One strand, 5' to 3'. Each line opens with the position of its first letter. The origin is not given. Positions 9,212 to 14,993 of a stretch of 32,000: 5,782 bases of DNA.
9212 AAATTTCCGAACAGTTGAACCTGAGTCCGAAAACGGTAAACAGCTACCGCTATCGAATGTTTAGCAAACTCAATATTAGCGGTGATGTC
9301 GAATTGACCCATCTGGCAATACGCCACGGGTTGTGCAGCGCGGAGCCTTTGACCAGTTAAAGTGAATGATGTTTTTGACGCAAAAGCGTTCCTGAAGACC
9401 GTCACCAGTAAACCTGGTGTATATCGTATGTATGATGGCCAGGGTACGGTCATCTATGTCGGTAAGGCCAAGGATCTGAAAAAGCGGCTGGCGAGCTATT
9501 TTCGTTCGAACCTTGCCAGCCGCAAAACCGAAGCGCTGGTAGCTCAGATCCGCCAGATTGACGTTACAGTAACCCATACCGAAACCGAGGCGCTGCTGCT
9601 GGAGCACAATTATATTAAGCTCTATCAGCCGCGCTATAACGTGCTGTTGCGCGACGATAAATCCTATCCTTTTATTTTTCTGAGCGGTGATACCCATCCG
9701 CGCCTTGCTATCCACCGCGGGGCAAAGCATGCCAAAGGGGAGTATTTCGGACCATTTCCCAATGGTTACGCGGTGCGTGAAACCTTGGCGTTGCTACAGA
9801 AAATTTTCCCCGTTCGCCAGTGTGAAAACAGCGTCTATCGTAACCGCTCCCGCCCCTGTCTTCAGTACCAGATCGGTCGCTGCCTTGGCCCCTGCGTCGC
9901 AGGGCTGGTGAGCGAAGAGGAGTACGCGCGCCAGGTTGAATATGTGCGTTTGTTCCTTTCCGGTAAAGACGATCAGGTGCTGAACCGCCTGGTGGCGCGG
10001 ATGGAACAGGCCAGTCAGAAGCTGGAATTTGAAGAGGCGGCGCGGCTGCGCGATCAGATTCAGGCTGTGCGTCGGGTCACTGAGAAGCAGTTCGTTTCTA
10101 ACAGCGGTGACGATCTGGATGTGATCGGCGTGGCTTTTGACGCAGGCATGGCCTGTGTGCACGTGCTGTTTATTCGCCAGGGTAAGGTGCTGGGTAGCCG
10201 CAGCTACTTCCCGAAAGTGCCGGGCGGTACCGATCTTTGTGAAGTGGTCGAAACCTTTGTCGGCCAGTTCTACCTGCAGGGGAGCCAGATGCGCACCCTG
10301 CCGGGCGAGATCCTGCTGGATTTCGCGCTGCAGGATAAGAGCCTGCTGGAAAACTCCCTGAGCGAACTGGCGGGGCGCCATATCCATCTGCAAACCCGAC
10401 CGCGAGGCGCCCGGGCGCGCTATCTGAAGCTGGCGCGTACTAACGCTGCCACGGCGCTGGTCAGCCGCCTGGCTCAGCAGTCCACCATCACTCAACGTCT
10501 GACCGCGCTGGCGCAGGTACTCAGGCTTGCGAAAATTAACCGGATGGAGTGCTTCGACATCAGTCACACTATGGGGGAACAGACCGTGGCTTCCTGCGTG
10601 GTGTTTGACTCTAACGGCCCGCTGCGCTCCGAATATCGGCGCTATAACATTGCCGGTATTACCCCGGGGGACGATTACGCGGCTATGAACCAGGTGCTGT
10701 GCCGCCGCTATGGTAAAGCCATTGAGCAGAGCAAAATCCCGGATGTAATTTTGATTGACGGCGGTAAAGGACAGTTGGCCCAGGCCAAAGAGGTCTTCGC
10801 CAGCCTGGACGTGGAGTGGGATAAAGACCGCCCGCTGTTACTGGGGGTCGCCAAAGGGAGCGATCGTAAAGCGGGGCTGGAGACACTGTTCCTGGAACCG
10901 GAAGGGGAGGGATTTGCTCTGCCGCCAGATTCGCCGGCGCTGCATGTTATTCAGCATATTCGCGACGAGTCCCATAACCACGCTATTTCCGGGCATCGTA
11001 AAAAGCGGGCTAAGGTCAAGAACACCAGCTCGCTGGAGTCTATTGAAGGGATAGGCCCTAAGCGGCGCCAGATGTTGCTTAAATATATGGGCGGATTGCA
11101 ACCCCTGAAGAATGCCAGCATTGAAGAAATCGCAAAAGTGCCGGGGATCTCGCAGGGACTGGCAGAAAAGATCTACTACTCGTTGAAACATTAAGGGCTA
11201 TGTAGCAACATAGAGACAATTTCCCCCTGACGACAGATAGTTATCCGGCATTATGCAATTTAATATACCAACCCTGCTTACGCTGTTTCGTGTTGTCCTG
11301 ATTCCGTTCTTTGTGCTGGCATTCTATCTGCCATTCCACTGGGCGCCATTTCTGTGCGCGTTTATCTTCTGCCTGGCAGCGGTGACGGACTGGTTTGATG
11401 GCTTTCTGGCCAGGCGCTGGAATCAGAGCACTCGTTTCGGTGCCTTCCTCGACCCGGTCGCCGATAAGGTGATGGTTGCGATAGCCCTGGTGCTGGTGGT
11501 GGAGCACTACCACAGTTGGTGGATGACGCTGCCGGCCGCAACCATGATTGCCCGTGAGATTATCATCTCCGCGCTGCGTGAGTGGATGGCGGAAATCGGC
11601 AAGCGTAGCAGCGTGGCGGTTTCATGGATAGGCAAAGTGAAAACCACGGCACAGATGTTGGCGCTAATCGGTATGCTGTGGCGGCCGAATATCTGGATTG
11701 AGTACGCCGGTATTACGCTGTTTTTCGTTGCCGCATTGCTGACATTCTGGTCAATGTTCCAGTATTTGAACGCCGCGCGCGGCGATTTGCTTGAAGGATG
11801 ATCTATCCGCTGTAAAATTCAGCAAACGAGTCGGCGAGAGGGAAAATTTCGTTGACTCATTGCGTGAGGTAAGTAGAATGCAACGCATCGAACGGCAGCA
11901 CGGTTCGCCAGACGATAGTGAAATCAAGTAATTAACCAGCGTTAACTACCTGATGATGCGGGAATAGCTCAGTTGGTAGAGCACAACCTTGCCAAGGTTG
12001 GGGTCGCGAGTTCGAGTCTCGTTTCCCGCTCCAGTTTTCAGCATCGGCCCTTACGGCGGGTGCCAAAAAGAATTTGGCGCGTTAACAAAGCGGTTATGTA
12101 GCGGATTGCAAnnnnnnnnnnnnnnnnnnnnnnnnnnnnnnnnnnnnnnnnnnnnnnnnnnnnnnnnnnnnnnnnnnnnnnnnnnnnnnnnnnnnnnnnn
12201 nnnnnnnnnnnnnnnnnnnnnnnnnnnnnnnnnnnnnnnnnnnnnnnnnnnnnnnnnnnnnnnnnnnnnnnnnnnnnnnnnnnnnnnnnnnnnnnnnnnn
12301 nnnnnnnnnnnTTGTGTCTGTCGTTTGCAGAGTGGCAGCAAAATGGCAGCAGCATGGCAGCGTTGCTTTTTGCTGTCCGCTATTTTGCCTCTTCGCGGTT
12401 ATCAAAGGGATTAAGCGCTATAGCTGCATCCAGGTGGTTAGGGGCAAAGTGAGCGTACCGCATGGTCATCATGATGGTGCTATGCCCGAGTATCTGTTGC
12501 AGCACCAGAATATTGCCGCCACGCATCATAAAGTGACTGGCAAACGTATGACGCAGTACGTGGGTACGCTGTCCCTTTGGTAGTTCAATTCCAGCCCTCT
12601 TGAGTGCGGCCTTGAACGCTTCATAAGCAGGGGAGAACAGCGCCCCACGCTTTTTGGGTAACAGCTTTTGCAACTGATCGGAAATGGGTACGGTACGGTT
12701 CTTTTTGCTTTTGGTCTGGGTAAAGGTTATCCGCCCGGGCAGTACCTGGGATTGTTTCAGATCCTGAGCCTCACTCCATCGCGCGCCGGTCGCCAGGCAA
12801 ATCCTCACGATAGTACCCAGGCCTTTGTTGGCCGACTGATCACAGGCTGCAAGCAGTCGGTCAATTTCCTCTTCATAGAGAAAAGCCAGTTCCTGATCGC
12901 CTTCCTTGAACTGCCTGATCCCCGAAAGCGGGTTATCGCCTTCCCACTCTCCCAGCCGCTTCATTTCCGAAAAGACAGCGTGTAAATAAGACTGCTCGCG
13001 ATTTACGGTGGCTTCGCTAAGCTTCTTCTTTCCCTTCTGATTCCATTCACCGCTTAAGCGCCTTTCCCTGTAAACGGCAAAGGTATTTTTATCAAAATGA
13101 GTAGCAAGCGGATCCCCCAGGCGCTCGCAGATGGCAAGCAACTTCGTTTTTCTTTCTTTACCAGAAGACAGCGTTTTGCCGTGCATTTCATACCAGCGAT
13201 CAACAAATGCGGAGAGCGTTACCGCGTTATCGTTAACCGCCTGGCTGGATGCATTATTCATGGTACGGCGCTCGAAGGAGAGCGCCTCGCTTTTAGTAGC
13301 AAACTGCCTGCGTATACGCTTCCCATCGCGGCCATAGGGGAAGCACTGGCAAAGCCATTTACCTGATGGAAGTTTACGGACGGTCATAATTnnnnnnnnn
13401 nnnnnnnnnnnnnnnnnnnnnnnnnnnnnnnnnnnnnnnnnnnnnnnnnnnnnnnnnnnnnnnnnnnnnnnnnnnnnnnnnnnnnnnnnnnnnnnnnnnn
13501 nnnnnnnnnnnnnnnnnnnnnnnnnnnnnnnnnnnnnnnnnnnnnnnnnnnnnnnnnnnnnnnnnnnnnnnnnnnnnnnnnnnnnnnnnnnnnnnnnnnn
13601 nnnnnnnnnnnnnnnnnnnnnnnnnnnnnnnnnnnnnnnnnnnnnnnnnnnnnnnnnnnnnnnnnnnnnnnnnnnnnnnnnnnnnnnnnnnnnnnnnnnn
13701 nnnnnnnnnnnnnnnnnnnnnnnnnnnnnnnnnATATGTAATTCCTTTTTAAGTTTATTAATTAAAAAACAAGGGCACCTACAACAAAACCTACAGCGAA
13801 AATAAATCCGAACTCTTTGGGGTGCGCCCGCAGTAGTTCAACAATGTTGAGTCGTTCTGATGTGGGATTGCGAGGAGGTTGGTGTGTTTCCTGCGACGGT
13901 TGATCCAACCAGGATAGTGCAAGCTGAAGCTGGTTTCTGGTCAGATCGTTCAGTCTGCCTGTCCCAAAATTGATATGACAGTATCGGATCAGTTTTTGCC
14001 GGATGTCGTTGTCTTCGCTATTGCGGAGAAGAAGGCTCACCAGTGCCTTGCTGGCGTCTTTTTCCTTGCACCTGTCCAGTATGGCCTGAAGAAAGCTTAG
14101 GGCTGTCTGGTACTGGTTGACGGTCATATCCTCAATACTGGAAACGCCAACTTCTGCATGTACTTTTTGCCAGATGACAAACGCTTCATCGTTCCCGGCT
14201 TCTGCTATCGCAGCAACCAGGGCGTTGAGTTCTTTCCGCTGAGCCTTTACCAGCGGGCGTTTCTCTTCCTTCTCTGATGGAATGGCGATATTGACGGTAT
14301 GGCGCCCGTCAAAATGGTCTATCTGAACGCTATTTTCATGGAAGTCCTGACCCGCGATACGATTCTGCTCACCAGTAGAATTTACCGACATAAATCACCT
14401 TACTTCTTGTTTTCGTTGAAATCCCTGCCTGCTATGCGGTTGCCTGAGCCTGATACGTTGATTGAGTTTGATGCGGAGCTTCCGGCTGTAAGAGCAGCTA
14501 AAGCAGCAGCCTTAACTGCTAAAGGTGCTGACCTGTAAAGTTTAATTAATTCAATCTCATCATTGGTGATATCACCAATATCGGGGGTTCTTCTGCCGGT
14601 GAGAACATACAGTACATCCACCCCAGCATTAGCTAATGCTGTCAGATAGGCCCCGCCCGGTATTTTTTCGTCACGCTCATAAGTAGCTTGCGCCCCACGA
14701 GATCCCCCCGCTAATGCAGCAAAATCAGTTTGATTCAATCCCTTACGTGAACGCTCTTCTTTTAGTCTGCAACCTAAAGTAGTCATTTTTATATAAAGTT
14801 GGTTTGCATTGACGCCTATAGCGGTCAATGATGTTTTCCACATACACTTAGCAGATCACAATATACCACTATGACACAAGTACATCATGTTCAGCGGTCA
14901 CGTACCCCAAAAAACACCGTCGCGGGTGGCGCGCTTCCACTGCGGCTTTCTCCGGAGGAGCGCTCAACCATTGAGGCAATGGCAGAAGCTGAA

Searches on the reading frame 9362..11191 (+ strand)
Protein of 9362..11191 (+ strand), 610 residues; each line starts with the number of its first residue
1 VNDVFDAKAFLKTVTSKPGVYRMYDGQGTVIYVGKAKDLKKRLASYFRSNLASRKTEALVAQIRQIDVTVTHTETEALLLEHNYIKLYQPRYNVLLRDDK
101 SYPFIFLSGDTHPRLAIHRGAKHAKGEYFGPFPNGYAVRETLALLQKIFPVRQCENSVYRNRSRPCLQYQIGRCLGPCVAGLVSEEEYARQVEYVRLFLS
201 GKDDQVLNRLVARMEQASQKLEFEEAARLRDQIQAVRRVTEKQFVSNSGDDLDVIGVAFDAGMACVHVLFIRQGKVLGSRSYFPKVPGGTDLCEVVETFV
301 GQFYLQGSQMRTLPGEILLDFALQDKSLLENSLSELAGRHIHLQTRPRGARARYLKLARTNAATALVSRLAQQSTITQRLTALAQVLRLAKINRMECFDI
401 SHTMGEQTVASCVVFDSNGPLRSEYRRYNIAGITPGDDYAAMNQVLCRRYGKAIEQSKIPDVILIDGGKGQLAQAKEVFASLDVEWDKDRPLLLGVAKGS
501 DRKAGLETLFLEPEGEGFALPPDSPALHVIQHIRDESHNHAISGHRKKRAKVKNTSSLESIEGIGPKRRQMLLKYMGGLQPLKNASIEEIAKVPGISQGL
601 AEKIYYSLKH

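Call 67: find_encoding_contigs(protein=P0041, flank=10000, max_places=3)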
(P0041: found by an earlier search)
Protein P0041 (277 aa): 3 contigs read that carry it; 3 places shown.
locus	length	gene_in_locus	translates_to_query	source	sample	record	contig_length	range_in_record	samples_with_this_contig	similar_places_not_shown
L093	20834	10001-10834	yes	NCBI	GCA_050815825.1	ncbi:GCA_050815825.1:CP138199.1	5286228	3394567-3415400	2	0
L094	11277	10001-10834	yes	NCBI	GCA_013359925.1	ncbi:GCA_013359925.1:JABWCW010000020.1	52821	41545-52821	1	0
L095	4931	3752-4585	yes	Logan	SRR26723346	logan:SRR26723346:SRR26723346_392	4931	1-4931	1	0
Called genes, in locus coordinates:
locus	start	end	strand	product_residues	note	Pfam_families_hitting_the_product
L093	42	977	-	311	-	PF06834:TraU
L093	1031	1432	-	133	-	PF07511:DUF1525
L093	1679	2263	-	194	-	-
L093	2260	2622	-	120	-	PF10908:Tlde1_dom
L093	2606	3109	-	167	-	PF05638:T6SS_HCP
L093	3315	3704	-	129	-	-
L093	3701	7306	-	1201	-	PF11130:TraC_F_IV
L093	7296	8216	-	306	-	PF11920:DUF3438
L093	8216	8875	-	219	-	PF11444:DUF2895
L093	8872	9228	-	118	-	PF11990:DUF3487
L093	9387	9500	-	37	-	PF11660:DUF3262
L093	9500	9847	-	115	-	PF09686:Plasmid_RAQPRD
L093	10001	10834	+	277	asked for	PF18431:RNAse_A_bac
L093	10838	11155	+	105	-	PF18593:CdiI_2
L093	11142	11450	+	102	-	PF18593:CdiI_2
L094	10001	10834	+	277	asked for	PF18431:RNAse_A_bac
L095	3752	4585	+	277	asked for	PF18431:RNAse_A_bac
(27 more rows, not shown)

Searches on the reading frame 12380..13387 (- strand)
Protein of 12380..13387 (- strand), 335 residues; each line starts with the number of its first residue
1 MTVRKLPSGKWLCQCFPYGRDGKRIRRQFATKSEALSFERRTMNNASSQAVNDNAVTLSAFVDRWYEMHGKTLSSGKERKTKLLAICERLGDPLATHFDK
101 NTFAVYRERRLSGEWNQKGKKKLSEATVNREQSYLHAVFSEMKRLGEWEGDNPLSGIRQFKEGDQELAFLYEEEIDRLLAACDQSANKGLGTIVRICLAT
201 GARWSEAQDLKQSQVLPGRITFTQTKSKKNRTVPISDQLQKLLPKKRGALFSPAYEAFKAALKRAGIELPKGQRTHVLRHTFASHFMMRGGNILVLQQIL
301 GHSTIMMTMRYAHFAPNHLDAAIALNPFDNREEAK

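Call 13: search_protein_families(library=pfam, proteins=[window:12380-13387:-], max_evalue=0.01)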
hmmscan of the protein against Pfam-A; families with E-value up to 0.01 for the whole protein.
window:12380-13387:- (335 aa): 2 families
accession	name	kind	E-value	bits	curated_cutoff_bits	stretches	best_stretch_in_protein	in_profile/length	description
PF24624.1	Int_N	-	2.7e-32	111.9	27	1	57-161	4-100/100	Phage integrase, N-terminal domain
PF00589.27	Phage_integrase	-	2.9e-26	92.7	27.1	2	255-317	111-171/172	Phage integrase family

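Call 85: find_related_loci(query=window:12380-13387:-, collection=viral_contigs, flank=3000)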
Query window:12380-13387:- (335 aa) in viral_contigs; peptide patterns used: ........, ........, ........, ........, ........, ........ (x = any residue, [..] = any of these).
141 stretches matched a pattern; 139 encode a relative of the query (tblastn E <= 1e-3); the best 80 are kept; 80 distinct loci.
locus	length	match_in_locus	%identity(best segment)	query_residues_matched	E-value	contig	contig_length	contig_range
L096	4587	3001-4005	93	1-335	0e+0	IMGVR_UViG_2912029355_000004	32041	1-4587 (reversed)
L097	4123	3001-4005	93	1-335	0e+0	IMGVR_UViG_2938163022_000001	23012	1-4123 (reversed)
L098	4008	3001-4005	93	1-335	0e+0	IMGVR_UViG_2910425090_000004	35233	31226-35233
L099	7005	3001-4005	94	1-335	0e+0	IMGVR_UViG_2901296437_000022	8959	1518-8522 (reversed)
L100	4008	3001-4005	94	1-335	0e+0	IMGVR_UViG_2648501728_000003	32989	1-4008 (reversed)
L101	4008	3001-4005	94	1-335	0e+0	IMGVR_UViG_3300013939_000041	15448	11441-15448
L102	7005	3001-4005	93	1-335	0e+0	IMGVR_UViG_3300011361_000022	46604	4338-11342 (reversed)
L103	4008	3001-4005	93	1-335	0e+0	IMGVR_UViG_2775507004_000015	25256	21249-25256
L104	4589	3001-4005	93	1-335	0e+0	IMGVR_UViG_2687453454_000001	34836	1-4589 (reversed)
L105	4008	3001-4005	93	1-335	0e+0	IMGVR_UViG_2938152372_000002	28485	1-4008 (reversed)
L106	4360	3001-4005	93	1-335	0e+0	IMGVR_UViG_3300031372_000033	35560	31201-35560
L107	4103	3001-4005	93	1-335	0e+0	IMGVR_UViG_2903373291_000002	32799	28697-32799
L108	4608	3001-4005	93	1-335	0e+0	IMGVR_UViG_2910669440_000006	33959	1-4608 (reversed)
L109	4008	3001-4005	92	1-335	0e+0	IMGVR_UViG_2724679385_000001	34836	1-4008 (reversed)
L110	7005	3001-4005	92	1-335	0e+0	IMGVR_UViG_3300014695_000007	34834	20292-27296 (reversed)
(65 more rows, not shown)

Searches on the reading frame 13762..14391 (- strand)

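Call 13: search_protein_families(library=pfam, proteins=[window:13762-14391:-], max_evalue=0.01)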
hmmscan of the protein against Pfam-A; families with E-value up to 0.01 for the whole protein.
window:13762-14391:- (209 aa): 1 family
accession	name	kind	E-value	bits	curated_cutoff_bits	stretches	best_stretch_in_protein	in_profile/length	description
PF06252.17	GemA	-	0.0035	18.7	27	0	78-115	11-48/119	Bacteriophage Mu, GemA protein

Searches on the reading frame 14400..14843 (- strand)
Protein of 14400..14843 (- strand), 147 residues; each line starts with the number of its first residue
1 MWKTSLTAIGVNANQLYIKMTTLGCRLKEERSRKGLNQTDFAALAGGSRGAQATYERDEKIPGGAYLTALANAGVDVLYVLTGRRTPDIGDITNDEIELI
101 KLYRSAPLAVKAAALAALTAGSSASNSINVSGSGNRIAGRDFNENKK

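Call 13: search_protein_families(library=pfam, proteins=[window:14400-14843:-], max_evalue=0.01)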
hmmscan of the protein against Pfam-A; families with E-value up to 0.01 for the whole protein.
window:14400-14843:- (147 aa): 2 families
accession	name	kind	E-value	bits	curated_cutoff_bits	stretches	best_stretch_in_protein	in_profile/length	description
PF13560.12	HTH_31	-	1.6e-06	28.7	27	1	23-73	2-53/64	Helix-turn-helix domain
PF01381.28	HTH_3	-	0.0072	16.8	23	0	27-73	1-47/55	Helix-turn-helix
